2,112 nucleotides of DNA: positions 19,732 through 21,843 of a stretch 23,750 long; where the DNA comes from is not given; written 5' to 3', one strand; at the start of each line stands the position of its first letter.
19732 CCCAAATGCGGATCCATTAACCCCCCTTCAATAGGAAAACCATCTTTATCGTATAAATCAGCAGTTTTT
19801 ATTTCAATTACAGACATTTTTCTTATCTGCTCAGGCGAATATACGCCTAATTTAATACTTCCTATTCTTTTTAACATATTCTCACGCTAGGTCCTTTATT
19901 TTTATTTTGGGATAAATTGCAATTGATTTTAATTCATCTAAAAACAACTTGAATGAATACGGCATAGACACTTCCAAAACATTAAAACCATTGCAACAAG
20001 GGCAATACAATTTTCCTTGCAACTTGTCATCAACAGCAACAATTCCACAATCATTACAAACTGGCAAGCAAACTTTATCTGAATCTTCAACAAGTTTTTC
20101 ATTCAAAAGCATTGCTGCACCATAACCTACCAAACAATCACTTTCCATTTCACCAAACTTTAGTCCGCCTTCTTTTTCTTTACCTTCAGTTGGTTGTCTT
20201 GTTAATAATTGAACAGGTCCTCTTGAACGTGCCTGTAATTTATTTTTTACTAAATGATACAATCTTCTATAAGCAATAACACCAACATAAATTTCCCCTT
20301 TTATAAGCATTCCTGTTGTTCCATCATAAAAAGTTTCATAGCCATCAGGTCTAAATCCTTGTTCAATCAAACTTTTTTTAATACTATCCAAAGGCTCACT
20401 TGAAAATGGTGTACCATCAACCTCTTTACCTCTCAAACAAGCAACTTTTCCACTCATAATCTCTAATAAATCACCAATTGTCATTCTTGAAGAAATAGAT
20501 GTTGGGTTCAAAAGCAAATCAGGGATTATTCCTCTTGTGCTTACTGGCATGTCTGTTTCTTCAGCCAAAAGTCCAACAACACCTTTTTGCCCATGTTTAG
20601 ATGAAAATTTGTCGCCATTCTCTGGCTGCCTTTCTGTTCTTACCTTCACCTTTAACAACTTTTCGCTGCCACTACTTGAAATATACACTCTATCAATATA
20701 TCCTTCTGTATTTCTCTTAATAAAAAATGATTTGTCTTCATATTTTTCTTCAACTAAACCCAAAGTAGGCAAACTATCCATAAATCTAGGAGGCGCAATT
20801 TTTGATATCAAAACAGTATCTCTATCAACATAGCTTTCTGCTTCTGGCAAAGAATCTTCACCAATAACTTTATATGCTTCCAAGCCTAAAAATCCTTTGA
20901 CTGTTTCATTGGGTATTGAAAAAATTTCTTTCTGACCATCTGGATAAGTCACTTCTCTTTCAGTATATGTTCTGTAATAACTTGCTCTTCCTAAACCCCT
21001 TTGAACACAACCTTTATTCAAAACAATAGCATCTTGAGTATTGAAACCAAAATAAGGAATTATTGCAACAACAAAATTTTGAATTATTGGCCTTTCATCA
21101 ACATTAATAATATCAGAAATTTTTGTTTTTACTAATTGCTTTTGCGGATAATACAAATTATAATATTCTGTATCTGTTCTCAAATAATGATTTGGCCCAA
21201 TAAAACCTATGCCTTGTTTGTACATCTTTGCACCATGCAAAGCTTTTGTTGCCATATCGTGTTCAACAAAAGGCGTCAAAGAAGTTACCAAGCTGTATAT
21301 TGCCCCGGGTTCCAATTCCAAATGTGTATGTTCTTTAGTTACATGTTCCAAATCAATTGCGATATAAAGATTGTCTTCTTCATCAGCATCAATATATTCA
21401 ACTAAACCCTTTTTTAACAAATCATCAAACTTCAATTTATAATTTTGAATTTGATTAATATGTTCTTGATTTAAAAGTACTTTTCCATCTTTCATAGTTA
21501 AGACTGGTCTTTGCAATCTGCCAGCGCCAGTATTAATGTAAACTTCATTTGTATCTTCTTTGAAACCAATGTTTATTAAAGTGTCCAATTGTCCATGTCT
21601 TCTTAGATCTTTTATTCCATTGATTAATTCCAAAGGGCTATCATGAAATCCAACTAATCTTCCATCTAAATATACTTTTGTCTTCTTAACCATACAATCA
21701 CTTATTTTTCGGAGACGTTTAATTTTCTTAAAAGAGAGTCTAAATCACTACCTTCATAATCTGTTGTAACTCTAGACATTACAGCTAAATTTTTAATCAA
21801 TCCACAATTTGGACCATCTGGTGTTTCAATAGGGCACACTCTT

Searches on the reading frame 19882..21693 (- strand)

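Call 60: search_protein_families(library=pfam, proteins=[window:19882-21693:-], max_evalue=0.00001)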
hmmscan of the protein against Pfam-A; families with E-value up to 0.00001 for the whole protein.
window:19882-21693:- (603 aa): 4 families
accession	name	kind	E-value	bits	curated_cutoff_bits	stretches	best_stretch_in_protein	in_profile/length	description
PF00562.33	RNA_pol_Rpb2_6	-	1.7e-106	356.9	23.4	1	137-507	2-373/373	RNA polymerase Rpb2, domain 6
PF04560.25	RNA_pol_Rpb2_7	-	1.4e-25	89.9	32.1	1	509-598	1-85/87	RNA polymerase Rpb2, domain 7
PF04566.18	RNA_pol_Rpb2_4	-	1.9e-16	60.3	28.7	1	7-67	1-61/62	RNA polymerase Rpb2, domain 4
PF04567.22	RNA_pol_Rpb2_5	-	9.7e-07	30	21.1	1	89-122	1-34/66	RNA polymerase Rpb2, domain 5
